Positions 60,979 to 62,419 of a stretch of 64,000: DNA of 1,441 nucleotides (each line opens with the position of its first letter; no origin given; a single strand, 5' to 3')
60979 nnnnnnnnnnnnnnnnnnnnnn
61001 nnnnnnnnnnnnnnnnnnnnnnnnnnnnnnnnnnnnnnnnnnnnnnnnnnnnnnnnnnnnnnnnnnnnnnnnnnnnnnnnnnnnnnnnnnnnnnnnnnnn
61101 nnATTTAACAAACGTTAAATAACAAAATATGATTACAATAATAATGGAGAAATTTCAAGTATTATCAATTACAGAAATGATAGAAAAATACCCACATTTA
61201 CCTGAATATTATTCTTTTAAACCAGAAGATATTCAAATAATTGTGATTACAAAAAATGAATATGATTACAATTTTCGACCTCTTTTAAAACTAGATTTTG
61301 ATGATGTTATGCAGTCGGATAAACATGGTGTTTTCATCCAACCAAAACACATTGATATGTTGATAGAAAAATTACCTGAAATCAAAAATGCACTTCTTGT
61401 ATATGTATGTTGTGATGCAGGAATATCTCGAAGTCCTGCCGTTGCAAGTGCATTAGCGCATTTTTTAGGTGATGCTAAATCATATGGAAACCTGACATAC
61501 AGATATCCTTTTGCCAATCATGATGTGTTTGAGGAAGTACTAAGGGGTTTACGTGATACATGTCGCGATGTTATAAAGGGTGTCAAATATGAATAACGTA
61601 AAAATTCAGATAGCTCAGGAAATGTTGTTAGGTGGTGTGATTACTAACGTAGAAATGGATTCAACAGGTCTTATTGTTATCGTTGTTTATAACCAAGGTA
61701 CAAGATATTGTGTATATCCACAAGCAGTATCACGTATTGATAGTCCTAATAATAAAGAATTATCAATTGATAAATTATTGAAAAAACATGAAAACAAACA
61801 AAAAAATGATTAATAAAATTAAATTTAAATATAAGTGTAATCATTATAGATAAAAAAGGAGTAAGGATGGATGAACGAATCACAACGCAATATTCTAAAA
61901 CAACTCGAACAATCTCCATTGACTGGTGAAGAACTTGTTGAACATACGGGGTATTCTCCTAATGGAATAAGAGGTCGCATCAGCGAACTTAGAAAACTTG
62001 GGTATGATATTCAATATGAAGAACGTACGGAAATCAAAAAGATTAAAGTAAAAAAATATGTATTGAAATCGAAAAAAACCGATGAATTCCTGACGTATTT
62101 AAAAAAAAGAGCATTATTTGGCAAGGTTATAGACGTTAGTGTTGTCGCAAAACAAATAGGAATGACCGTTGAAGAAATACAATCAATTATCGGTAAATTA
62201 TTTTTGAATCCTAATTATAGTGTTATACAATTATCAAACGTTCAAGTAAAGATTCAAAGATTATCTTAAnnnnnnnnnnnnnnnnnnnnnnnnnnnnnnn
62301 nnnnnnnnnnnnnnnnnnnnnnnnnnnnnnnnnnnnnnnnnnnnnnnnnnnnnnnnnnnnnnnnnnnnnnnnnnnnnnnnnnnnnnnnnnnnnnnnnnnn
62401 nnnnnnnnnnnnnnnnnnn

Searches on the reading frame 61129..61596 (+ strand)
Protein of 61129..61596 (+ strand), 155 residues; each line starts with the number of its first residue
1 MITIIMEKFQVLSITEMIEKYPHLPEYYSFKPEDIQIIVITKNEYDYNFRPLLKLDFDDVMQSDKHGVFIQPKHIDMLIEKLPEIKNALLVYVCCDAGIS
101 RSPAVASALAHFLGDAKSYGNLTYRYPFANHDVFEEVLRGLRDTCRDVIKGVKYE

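Call 42: search_protein_families(library=pfam, proteins=[window:61129-61596:+], max_evalue=0.01)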
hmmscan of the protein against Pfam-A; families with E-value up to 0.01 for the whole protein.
window:61129-61596:+ (155 aa): 1 family
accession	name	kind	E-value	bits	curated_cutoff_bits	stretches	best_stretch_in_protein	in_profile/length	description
PF00782.25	DSPc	-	0.0028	17.9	33.5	1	62-108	47-93/133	Dual specificity phosphatase, catalytic domain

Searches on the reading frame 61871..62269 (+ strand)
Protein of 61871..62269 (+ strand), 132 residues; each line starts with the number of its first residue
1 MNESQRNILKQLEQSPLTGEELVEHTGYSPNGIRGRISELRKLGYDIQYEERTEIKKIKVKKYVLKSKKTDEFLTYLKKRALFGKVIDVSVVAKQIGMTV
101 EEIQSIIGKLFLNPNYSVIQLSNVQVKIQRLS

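Call 42: search_protein_families(library=pfam, proteins=[window:61871-62269:+], max_evalue=0.01)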
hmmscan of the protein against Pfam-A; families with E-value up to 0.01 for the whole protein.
window:61871-62269:+ (132 aa): 5 families
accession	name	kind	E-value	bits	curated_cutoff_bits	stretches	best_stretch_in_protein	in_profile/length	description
PF08279.18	HTH_11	-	6e-07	29.7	25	1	5-48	2-47/55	HTH domain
PF13412.12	HTH_24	-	7.6e-05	22.7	21.9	1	1-45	1-46/48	Winged helix-turn-helix DNA-binding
PF01022.26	HTH_5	-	0.0002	21.6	22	1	3-45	2-44/47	Bacterial regulatory protein, arsR family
PF17782.7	DprA_WH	-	0.0023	18.3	22.9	0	4-37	13-46/61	DprA winged helix domain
PF13730.12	HTH_36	-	0.007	16.6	25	0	20-45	29-54/55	Helix-turn-helix domain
